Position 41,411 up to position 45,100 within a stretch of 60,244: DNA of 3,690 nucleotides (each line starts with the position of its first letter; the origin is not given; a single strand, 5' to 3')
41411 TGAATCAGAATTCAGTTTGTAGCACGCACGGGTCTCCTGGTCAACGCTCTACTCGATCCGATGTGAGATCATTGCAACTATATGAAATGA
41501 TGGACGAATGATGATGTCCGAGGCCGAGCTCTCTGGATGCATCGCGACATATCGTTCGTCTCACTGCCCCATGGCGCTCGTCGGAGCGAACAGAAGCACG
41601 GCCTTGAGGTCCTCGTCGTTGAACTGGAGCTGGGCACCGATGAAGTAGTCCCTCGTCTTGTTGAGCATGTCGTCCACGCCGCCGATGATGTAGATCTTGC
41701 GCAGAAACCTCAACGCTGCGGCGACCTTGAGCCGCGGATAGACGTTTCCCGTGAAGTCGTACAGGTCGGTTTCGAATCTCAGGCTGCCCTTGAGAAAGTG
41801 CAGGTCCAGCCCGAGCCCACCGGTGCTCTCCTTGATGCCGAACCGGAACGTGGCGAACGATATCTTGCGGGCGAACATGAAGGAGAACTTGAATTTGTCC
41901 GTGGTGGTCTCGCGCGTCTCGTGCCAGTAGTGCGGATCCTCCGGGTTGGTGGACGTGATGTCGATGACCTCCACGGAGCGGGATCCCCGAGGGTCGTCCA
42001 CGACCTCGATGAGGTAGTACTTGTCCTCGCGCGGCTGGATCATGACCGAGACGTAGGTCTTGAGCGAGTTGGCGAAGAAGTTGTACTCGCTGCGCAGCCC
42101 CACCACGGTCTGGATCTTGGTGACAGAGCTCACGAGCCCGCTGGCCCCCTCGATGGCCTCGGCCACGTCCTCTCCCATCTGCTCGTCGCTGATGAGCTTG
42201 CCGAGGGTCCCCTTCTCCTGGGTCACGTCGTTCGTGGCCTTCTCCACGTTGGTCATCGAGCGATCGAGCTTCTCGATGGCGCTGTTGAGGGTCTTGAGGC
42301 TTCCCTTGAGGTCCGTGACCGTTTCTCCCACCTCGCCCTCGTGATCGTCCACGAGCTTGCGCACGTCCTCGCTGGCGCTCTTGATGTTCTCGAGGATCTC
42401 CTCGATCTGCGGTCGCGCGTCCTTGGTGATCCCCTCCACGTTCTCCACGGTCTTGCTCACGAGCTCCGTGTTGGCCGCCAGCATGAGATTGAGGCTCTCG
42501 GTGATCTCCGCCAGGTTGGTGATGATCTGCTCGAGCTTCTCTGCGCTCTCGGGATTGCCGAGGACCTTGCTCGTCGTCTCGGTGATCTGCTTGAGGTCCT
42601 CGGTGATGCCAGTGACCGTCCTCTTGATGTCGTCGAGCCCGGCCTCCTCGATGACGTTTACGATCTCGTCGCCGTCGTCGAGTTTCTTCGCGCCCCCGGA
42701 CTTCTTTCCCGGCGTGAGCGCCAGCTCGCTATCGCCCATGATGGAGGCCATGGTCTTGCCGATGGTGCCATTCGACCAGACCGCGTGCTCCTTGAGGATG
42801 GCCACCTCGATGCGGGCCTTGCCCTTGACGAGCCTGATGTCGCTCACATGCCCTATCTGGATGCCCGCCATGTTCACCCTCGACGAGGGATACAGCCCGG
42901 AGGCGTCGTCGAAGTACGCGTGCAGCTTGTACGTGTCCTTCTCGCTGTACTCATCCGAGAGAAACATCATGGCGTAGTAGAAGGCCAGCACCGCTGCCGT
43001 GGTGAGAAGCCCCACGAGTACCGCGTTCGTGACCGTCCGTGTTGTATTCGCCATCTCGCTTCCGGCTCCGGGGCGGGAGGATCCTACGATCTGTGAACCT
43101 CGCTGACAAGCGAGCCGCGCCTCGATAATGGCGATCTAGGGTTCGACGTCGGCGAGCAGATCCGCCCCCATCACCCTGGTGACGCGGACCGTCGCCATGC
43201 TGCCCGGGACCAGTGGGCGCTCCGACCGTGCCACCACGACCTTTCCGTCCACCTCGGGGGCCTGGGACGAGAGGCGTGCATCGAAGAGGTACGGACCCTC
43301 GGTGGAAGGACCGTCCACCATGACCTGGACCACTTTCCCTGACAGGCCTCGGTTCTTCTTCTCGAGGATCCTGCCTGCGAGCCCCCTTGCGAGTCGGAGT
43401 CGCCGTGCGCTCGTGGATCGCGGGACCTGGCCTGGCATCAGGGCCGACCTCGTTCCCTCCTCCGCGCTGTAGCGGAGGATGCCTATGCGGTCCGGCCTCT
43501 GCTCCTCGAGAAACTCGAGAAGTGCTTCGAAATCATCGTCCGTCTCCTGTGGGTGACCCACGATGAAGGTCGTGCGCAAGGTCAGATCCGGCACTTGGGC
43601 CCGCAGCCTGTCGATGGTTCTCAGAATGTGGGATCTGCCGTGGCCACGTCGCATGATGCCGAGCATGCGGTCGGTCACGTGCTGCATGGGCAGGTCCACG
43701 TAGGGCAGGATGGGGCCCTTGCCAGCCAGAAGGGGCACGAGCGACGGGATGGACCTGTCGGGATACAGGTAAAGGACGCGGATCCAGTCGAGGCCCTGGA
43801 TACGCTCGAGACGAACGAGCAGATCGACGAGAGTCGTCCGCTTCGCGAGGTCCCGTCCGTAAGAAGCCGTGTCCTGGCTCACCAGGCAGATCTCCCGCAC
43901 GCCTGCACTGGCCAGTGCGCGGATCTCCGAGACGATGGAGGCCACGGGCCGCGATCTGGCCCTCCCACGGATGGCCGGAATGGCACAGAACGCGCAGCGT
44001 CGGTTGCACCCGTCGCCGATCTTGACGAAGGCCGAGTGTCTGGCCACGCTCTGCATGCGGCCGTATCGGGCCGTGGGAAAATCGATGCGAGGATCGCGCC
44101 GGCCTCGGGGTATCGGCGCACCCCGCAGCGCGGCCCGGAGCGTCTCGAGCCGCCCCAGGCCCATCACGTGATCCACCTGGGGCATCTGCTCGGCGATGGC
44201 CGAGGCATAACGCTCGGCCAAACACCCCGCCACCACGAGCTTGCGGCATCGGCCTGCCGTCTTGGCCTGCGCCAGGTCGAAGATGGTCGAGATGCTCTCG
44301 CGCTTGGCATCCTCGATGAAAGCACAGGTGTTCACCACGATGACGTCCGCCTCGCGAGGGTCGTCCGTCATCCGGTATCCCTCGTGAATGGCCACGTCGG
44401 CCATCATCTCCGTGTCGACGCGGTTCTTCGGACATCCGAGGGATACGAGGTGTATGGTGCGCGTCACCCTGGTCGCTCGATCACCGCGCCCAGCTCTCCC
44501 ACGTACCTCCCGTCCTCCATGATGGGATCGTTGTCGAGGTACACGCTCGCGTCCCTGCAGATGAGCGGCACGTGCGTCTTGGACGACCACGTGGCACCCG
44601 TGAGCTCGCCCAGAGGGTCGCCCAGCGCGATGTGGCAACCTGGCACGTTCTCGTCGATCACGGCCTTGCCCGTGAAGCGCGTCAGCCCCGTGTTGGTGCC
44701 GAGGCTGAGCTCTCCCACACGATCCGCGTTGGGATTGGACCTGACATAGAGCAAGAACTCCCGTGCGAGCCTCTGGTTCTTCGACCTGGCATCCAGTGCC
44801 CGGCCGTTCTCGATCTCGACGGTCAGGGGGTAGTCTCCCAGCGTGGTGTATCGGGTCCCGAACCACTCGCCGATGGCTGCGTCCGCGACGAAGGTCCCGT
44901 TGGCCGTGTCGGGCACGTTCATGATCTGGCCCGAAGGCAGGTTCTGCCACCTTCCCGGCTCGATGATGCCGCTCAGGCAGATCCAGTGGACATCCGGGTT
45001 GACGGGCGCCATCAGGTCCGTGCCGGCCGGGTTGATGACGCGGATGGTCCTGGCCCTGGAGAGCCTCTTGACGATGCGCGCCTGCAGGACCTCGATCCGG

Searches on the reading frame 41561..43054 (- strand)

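Call 17: search_protein_families(library=pfam, proteins=[window:41561-43054:-], max_evalue=0.0001)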
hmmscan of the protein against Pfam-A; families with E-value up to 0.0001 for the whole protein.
window:41561-43054:- (497 aa): 1 family
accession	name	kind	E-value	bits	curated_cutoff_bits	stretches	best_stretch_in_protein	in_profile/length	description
PF02470.25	MlaD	-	4.8e-13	49.6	25.1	1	41-116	2-81/81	MlaD protein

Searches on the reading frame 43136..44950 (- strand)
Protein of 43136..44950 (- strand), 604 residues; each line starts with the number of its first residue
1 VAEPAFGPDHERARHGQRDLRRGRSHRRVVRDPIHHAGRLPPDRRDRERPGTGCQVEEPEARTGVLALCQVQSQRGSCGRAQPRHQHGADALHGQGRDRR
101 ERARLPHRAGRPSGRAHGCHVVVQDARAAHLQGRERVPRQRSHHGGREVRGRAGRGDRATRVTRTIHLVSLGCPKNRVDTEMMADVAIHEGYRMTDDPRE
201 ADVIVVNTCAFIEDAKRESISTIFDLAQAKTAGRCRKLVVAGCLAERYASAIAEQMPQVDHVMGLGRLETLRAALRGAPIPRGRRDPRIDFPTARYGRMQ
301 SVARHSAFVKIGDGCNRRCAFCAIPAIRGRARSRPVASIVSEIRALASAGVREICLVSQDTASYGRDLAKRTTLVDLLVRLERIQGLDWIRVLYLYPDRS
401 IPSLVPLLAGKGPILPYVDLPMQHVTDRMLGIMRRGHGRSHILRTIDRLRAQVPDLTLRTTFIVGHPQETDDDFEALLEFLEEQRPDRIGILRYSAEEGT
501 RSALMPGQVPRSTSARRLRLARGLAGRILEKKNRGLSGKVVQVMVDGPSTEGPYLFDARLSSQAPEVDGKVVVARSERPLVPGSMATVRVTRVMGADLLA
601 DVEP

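Call 90: search_protein_families(library=pfam, proteins=[window:43136-44950:-], max_evalue=0.01)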
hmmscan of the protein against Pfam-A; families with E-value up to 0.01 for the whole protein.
window:43136-44950:- (604 aa): 3 families
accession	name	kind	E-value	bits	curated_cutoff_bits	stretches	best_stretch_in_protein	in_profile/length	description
PF00919.26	UPF0004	-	2.3e-27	95.3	27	1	166-264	2-98/98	Uncharacterized protein family UPF0004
PF04055.27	Radical_SAM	-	1.3e-25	90.9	29.5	1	310-481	2-166/166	Radical SAM superfamily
PF18693.7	TRAM_2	-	7.9e-12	45.6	27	1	538-601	2-61/63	TRAM domain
